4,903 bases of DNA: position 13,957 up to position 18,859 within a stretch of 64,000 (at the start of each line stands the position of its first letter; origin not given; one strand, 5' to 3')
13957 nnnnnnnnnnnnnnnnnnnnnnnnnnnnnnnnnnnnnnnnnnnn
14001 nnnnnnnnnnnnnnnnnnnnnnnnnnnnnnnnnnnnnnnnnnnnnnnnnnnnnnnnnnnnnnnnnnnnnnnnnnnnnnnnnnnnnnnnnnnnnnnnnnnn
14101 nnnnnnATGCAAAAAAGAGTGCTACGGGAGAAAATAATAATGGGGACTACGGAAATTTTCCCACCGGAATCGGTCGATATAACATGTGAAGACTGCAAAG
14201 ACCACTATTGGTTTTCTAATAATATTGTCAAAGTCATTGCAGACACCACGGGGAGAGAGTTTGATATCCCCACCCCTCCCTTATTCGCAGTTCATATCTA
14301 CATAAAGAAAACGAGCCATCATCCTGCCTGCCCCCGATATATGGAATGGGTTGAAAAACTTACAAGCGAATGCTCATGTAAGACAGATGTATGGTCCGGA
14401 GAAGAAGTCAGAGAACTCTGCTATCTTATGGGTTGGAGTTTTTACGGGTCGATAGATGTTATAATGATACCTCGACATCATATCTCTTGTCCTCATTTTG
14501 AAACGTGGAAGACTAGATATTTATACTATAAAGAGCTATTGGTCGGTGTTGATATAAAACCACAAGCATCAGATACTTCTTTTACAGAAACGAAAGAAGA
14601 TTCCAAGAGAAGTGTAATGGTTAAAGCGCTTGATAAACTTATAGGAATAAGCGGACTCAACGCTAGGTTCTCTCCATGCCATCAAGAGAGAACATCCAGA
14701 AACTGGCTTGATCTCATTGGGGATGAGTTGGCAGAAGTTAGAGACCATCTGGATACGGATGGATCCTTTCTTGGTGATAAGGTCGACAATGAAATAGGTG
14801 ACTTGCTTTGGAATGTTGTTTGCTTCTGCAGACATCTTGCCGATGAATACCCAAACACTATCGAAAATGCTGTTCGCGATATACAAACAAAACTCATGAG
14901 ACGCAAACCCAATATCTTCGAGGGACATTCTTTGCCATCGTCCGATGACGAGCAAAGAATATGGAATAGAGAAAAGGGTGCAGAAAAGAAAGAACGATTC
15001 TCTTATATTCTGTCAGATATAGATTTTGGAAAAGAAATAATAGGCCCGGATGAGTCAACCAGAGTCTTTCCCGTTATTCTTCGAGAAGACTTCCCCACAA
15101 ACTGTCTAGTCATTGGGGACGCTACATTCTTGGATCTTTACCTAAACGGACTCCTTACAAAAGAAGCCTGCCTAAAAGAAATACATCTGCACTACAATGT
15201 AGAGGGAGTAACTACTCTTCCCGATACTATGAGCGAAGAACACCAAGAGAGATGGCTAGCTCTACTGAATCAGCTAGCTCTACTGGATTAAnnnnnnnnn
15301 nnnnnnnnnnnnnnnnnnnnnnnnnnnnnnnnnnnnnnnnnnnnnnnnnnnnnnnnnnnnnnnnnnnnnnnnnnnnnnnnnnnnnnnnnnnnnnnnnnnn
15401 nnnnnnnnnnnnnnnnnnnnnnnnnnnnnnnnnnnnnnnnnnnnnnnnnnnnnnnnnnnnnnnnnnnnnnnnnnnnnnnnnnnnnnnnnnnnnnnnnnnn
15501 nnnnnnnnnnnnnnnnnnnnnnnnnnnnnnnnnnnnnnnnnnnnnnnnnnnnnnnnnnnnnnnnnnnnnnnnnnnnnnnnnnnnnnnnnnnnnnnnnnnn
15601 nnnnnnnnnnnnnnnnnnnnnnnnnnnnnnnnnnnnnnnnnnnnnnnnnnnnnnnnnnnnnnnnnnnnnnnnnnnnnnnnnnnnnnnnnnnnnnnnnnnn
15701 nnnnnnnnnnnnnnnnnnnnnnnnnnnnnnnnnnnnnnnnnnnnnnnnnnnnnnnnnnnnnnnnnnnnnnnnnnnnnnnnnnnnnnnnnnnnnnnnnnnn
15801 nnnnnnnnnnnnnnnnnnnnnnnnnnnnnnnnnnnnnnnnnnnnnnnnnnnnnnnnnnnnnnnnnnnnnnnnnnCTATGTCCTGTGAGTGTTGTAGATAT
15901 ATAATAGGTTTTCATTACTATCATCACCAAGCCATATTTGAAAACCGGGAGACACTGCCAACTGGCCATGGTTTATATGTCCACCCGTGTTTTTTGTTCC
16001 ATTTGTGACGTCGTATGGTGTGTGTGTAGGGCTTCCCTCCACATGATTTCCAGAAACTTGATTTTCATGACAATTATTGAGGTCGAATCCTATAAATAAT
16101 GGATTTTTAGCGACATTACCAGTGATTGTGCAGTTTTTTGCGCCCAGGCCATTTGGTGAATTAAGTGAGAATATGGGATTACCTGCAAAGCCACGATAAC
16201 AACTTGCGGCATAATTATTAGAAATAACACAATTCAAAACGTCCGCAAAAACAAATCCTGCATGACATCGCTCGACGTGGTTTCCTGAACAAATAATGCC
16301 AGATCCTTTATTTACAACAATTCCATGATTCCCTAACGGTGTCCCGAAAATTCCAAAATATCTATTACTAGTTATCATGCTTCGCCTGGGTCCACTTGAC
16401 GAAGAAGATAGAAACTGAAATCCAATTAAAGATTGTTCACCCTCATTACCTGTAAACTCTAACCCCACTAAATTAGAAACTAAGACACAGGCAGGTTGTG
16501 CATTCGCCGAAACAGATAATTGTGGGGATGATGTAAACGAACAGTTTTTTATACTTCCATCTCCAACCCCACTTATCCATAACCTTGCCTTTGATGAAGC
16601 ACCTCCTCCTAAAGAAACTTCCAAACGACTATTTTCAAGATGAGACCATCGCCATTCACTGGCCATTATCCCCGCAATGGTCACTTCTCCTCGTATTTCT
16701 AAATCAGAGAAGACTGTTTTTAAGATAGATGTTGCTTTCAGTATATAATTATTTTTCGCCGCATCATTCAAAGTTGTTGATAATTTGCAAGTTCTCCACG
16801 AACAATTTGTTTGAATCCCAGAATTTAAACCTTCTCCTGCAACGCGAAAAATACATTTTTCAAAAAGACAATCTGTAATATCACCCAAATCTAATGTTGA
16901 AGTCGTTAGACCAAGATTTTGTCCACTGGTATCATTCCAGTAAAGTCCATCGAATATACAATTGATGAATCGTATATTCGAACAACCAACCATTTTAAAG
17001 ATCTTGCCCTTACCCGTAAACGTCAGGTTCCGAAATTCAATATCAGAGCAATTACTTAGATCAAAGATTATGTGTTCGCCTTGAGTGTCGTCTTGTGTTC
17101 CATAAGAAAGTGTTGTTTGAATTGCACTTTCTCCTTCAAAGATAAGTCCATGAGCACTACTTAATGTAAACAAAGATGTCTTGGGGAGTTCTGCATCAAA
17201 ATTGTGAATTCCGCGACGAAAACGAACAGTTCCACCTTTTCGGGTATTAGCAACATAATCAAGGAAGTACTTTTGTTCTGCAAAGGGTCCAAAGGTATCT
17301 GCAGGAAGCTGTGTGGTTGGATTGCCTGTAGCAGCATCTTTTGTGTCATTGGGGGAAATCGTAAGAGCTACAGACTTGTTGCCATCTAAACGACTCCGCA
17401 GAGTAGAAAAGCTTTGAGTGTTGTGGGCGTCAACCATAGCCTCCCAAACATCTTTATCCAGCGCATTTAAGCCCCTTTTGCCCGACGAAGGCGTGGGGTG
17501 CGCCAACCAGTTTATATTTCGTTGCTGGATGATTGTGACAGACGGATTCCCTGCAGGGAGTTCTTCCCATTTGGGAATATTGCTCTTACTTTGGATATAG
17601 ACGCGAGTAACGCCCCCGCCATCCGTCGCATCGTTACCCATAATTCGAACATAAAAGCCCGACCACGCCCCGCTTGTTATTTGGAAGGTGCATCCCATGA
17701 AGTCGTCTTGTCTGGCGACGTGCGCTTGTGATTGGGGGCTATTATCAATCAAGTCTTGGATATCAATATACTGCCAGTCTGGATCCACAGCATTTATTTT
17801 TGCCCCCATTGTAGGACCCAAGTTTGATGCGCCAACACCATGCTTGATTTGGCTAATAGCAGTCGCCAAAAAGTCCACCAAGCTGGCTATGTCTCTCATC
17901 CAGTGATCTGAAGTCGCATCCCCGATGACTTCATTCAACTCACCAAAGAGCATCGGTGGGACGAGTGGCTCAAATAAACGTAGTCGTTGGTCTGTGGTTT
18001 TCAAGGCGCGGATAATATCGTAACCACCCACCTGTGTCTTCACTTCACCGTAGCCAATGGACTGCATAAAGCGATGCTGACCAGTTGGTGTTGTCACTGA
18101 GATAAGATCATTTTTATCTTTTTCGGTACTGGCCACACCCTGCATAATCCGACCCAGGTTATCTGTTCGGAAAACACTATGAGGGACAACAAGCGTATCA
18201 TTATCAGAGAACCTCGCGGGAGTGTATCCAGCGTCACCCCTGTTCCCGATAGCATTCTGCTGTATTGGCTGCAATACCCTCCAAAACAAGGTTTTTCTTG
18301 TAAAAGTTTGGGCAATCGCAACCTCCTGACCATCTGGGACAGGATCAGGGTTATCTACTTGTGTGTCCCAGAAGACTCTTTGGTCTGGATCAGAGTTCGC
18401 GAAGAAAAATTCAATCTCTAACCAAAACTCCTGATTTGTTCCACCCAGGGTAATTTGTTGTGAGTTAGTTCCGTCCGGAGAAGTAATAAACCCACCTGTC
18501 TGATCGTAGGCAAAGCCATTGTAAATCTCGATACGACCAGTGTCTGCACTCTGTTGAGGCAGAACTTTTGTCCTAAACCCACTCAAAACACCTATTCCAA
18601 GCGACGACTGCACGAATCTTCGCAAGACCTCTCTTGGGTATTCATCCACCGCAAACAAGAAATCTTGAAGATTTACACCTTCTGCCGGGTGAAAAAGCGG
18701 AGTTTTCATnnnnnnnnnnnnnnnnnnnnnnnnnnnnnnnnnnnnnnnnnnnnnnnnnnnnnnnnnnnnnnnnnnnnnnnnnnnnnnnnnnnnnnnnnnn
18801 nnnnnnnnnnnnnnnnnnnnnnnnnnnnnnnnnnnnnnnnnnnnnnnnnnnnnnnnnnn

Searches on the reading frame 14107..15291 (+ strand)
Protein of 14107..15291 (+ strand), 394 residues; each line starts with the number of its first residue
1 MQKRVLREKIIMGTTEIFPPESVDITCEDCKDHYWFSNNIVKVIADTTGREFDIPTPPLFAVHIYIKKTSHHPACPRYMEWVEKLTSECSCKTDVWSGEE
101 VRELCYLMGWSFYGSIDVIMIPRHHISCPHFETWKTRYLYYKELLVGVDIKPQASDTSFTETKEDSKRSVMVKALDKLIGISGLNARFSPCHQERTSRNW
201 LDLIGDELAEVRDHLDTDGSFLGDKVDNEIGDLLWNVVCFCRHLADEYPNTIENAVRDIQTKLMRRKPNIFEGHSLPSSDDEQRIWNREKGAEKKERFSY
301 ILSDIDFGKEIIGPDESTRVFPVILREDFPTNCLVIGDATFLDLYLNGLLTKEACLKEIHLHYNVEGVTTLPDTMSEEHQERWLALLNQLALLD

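Call 8: search_protein_families(library=pfam, proteins=[window:14107-15291:+], max_evalue=0.1)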
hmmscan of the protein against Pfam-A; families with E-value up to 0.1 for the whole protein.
window:14107-15291:+ (394 aa): 1 family
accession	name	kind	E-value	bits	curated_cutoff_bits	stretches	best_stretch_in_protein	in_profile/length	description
PF03819.22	MazG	-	2.7e-10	40.8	22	1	199-271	5-74/74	MazG nucleotide pyrophosphohydrolase domain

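Call 22: find_related_loci(query=window:14107-15291:+, collection=viral_contigs, flank=10000)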
Query window:14107-15291:+ (394 aa) in viral_contigs; peptide patterns used: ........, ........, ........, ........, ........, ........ (x = any residue, [..] = any of these).
4 stretches matched a pattern, but none encodes a relative of the query by tblastn (E <= 1e-3).

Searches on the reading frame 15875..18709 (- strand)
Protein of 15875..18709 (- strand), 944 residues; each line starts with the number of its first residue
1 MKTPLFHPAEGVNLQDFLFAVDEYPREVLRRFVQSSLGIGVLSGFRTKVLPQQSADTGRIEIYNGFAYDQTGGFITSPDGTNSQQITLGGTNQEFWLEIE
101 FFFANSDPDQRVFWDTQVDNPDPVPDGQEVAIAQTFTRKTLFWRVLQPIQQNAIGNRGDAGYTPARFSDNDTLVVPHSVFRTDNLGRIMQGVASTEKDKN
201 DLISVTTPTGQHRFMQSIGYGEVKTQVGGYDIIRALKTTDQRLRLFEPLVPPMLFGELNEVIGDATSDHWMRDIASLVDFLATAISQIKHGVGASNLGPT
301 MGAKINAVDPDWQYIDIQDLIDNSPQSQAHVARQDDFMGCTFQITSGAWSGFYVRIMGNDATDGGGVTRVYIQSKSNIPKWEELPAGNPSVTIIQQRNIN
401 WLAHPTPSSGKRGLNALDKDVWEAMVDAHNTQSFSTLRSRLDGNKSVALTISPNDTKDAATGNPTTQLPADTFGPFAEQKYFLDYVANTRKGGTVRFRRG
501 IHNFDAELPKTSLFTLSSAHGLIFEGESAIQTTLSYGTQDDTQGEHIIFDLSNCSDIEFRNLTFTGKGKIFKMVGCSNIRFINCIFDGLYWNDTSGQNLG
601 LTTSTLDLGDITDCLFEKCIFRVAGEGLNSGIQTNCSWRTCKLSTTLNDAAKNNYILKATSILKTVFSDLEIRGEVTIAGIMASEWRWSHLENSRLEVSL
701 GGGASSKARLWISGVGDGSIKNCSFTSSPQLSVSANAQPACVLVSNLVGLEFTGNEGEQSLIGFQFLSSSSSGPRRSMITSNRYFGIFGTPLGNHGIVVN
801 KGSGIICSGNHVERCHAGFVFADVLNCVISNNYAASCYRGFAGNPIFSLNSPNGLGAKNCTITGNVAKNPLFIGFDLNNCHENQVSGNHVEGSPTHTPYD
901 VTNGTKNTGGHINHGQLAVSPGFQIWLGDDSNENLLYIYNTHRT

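Call 7: search_protein_families(library=phrogs, proteins=[window:15875-18709:-])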
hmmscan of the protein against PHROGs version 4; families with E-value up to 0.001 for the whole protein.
window:15875-18709:- (944 aa): 0 families

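Call 21: find_related_loci(query=window:15875-18709:-, collection=viral_contigs, flank=10000)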
Query window:15875-18709:- (944 aa) in viral_contigs; peptide patterns used: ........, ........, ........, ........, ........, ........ (x = any residue, [..] = any of these).
3 stretches matched a pattern, but none encodes a relative of the query by tblastn (E <= 1e-3).

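Call 31: search_protein_families(library=pfam, proteins=[window:15875-18709:-], max_evalue=0.01)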
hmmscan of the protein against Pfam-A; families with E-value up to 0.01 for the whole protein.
window:15875-18709:- (944 aa): 2 families
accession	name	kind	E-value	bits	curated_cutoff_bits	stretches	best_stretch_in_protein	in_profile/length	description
PF05048.19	NosD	-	2.7e-05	24.1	23.6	1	786-907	50-162/212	Periplasmic copper-binding protein (NosD)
PF13599.13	Pentapeptide_4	-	0.009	16.5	38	0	571-621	18-68/78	Pentapeptide repeat region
